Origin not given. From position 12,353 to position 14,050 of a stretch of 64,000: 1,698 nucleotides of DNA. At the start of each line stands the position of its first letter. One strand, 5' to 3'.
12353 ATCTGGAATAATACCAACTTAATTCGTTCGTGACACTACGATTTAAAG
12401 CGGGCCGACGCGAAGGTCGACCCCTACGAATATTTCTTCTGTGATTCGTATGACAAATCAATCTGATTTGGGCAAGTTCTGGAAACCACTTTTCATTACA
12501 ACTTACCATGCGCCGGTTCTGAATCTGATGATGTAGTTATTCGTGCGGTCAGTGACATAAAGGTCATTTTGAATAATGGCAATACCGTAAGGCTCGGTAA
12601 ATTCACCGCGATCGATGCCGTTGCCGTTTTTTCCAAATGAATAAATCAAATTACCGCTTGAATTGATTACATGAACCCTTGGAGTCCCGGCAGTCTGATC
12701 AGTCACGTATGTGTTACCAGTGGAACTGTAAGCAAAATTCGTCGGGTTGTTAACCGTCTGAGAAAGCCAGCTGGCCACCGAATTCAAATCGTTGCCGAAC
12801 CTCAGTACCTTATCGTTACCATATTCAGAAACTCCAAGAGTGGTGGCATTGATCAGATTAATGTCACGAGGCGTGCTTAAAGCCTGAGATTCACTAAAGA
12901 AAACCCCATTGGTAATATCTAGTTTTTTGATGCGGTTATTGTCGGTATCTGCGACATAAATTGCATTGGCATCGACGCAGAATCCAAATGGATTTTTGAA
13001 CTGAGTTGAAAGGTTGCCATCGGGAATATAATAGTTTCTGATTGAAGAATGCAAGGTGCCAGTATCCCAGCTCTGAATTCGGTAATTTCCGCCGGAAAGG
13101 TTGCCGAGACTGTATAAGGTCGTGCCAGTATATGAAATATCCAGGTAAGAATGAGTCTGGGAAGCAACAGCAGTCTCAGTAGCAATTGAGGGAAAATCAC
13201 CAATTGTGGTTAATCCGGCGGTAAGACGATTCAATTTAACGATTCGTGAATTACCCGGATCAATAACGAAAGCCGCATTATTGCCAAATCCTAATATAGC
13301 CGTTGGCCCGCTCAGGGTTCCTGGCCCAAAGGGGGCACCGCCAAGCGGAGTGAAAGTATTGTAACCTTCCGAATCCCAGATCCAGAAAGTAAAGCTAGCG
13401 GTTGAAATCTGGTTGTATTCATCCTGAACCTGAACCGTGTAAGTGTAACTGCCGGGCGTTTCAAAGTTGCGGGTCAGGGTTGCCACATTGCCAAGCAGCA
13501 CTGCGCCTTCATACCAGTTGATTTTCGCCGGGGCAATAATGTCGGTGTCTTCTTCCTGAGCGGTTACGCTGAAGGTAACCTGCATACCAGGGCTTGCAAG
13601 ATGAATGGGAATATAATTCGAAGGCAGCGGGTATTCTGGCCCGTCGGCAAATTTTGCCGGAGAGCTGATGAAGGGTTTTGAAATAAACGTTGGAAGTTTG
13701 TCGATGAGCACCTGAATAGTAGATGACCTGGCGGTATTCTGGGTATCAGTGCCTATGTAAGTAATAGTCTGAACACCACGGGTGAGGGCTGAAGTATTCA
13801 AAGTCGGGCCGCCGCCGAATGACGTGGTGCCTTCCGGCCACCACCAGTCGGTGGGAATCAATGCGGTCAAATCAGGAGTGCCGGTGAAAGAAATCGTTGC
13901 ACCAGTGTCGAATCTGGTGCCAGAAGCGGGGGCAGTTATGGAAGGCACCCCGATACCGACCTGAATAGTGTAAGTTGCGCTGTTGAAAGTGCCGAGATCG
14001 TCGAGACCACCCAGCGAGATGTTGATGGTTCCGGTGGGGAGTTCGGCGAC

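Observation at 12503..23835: Minor-pilin operon ending in a ~2,620-aa PilY1-like giant lipoprotein: candidate pilus-presented giant adhesin module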

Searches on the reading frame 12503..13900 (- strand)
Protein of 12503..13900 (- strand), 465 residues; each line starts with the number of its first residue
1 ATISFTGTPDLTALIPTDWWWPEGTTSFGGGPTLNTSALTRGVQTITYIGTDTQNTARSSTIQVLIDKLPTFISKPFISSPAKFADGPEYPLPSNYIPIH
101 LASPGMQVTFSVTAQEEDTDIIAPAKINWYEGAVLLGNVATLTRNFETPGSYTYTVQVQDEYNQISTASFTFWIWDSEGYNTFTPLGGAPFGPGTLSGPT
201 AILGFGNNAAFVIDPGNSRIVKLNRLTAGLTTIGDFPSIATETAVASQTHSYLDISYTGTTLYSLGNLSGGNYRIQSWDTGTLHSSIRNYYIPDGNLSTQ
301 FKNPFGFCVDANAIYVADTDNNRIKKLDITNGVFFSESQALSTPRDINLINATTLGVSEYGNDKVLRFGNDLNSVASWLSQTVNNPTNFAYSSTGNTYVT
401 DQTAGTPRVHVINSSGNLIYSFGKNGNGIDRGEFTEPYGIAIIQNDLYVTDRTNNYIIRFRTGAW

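Call 42: search_solved_structures(query=window:12503-13900:-, max_evalue=0.01)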
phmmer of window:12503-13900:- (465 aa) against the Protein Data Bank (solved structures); distinct sequences matched with E-value up to 0.01: 47.
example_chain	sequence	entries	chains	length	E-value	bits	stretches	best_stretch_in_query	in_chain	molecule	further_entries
3wwa_A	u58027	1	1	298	9.1e-19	71.2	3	300-463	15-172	Pizza7H protein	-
7zq2_A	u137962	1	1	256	1.6e-16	63.8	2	300-463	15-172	Pizza6-RSH-TSH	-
6f0t_A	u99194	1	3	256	1.8e-16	63.6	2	301-408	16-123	Pizza6-SFW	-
7zqg_A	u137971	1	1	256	2e-16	63.4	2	300-463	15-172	Pizza6-KSH-TSH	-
6ren_A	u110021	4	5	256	3.1e-16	62.8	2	300-463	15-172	3fPizza6-SH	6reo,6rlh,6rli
6rej_A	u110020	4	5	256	5.2e-16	62.1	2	300-408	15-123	Pizza6-SH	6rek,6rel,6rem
6qsd_A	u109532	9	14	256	1.4e-15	60.6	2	300-408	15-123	Pizza6S | Pizza6-S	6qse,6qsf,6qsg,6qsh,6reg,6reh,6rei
7zpz_A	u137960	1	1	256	5e-15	58.9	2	300-462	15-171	Pizza6-TSR-TSH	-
7zpw_A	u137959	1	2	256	6.1e-15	58.6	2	300-409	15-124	Pizza6-TSK-TSH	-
6f0s_A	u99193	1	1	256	1.1e-14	57.7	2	300-402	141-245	Pizza6-SYW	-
3ww9_A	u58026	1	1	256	1.3e-14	57.5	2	300-409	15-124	pizza6 protein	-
7zcj_A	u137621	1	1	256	2.9e-14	56.3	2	301-409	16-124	Pizza6-TNH-TSH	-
6i37_A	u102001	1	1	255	7.2e-14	55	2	297-409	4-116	nv1Pizza6-AYW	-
6f0q_A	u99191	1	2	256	1e-13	54.5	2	300-409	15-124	Pizza6-AYW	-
6i3b_A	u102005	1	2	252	1e-13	54.5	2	300-408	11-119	cPizza6-AYW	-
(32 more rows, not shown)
